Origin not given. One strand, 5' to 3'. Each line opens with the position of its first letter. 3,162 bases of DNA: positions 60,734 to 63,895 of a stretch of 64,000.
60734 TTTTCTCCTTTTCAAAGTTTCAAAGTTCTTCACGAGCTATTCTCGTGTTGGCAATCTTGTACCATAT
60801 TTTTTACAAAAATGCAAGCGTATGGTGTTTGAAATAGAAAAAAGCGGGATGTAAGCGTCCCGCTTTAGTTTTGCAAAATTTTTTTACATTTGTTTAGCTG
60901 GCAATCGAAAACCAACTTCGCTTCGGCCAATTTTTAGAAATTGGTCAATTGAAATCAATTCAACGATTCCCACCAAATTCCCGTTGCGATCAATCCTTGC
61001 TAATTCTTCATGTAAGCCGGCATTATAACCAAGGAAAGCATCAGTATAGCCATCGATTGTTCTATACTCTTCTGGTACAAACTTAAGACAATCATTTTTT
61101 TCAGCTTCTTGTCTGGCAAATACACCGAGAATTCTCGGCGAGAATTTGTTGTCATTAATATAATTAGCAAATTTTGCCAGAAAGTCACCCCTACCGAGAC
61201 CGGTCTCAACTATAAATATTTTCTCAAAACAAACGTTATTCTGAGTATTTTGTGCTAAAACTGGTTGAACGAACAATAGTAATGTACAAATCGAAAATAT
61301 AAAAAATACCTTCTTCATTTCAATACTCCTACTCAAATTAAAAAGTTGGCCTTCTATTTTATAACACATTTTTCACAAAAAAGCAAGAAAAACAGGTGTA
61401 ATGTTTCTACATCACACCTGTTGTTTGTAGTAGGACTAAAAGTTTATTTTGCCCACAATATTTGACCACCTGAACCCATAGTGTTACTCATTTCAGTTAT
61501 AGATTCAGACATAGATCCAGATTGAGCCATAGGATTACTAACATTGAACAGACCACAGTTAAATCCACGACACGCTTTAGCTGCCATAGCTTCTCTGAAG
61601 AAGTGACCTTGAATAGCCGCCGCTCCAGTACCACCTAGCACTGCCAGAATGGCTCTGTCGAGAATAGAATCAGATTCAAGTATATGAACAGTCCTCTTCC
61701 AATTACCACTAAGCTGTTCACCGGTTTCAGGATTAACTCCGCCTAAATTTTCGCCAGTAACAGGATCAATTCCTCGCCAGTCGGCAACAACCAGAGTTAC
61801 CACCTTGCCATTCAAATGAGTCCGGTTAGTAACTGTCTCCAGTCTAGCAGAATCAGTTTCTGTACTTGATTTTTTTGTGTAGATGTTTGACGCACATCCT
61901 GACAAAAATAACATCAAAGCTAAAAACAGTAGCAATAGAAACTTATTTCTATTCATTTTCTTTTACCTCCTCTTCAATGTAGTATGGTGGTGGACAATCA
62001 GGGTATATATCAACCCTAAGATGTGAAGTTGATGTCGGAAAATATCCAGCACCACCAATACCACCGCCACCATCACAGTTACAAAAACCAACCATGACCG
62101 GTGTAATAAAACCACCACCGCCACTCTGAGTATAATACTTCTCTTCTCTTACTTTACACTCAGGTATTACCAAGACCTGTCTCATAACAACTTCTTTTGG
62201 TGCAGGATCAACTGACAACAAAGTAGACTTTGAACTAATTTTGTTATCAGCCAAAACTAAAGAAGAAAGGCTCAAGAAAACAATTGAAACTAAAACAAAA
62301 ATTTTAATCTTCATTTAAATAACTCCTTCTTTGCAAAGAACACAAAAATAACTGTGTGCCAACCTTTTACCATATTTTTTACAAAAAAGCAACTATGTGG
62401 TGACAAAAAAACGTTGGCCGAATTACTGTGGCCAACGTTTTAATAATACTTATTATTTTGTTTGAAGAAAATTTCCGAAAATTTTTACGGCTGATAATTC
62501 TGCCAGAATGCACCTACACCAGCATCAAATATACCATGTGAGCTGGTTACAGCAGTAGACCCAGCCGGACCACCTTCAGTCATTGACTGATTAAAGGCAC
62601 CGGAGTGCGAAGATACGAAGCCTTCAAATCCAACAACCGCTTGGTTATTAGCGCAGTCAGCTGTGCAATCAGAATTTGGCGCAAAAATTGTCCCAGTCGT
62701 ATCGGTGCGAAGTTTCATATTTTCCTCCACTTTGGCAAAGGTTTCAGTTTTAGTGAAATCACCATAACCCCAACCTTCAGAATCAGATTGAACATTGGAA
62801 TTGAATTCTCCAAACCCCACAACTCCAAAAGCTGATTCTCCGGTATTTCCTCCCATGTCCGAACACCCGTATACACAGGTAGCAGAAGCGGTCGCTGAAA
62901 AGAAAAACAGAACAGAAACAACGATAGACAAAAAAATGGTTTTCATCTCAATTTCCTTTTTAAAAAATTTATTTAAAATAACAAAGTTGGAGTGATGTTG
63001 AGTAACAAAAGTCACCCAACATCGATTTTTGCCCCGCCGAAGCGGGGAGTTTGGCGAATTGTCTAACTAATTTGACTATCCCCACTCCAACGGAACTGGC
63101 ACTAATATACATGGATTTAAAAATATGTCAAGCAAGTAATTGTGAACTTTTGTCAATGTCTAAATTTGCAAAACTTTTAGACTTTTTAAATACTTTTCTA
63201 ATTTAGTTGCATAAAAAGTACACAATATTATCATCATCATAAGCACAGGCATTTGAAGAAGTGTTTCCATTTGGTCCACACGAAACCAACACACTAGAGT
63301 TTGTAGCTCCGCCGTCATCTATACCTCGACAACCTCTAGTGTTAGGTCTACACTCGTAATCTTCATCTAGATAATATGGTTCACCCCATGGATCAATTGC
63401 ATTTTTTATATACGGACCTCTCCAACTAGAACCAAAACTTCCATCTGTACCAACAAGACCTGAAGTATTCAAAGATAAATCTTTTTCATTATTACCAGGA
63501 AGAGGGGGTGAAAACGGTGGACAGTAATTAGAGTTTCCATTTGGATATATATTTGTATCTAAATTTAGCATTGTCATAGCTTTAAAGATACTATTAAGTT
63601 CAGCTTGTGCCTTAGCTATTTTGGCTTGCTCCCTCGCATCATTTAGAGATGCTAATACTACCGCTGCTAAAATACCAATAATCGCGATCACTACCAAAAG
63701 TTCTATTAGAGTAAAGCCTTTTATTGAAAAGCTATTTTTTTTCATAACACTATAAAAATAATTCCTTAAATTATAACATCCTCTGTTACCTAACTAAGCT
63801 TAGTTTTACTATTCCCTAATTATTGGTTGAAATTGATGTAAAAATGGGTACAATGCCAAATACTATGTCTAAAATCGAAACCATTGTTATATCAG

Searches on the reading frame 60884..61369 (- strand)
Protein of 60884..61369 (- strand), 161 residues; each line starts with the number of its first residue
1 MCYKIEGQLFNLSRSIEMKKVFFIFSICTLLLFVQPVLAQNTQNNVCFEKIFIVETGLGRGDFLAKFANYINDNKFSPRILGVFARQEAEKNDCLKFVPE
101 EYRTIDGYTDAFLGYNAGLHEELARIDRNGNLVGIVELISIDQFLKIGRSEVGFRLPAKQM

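Call 26: search_protein_families(library=pfam, proteins=[window:60884-61369:-], max_evalue=0.001)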
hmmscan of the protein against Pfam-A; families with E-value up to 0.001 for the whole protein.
window:60884-61369:- (161 aa): 0 families

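Call 28: search_protein_families(library=pfam, proteins=[window:60884-61369:-], max_evalue=5)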
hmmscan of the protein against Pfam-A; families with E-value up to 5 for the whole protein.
window:60884-61369:- (161 aa): 2 families
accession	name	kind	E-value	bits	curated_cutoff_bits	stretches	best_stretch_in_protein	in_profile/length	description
PF14004.11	DUF4227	-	0.13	12.7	27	1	16-35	4-23/71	Protein of unknown function (DUF4227)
PF07337.16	CagY_M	-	0.2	11.7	21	1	85-102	9-26/32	DC-EC Repeat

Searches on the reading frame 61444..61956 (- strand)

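Call 26: search_protein_families(library=pfam, proteins=[window:61444-61956:-], max_evalue=0.001)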
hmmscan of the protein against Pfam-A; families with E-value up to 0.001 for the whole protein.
window:61444-61956:- (170 aa): 0 families

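Call 28: search_protein_families(library=pfam, proteins=[window:61444-61956:-], max_evalue=5)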
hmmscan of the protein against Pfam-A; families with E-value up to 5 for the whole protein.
window:61444-61956:- (170 aa): 2 families
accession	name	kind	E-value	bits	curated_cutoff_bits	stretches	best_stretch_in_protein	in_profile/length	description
PF14449.11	PT-TG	-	0.11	12.9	23.5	0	73-91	27-44/68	Pre-toxin TG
PF20101.4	DUF6491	-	0.11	12.9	27.5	1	5-36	2-36/138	Family of unknown function (DUF6491)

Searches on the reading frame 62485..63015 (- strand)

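Call 26: search_protein_families(library=pfam, proteins=[window:62485-63015:-], max_evalue=0.001)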
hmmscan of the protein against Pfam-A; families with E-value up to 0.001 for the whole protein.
window:62485-63015:- (176 aa): 0 families

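Call 28: search_protein_families(library=pfam, proteins=[window:62485-63015:-], max_evalue=5)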
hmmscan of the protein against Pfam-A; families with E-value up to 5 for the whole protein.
window:62485-63015:- (176 aa): 1 family
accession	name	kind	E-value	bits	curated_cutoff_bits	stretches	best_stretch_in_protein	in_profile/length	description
PF04834.18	Adeno_E3_14_5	-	0.21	12.5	28.7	1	16-59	12-54/100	Early E3 14.5 kDa protein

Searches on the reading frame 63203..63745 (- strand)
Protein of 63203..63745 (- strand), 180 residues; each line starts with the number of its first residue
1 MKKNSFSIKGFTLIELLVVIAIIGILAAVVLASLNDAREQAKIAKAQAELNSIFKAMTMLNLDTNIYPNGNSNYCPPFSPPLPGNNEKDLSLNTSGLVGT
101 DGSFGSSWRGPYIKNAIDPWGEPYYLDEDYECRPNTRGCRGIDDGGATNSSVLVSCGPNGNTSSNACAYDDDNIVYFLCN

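Call 26: search_protein_families(library=pfam, proteins=[window:63203-63745:-], max_evalue=0.001)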
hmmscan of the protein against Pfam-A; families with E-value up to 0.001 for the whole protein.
window:63203-63745:- (180 aa): 2 families
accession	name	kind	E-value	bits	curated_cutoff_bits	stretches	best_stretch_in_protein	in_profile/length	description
PF07963.17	N_methyl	-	8.5e-08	31.9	21.2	1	9-31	5-27/27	Prokaryotic N-terminal methylation motif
PF08334.16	T2SSG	-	3.6e-07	30.7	21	0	37-70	5-38/108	Type II secretion system (T2SS), protein G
